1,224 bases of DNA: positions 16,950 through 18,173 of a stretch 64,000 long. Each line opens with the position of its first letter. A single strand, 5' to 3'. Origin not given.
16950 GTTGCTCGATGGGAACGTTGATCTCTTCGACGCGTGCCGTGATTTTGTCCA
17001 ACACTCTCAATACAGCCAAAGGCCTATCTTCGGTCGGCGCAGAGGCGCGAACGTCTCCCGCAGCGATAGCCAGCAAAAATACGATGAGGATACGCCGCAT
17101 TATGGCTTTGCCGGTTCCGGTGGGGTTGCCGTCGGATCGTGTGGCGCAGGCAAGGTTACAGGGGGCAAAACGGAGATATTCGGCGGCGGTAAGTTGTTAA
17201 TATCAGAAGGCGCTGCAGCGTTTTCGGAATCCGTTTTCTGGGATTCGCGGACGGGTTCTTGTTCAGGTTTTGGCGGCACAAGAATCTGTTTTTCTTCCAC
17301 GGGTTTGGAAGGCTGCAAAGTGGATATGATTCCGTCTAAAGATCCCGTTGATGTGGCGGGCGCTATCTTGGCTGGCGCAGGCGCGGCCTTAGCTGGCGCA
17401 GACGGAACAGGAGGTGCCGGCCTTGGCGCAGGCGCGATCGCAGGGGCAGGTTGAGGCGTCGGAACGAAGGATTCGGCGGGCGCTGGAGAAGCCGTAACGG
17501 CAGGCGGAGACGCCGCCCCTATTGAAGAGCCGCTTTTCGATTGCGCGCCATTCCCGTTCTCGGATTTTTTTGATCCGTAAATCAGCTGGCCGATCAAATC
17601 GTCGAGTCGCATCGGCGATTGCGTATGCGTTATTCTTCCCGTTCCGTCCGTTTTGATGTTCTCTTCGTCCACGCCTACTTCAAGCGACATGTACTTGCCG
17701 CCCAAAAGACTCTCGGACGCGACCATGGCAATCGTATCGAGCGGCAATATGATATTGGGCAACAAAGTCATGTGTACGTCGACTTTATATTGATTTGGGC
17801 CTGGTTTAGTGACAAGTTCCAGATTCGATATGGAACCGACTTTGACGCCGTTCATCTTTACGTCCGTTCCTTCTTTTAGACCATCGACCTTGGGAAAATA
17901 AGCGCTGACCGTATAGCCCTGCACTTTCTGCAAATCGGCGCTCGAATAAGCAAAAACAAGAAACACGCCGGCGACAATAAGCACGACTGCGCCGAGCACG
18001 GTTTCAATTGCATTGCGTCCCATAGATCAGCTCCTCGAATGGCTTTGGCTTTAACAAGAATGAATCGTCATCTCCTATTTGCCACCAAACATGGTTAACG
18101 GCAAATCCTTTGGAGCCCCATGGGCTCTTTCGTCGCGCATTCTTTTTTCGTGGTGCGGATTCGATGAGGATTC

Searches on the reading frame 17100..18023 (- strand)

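Call 86: search_protein_families(library=pfam, proteins=[window:17100-18023:-], max_evalue=0.001)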
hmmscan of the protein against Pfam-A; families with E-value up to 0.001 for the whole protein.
window:17100-18023:- (307 aa): 1 family
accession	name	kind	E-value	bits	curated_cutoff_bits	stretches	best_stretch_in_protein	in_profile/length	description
PF02470.25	MlaD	-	1.6e-17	63.9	25.1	1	35-116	1-80/81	MlaD protein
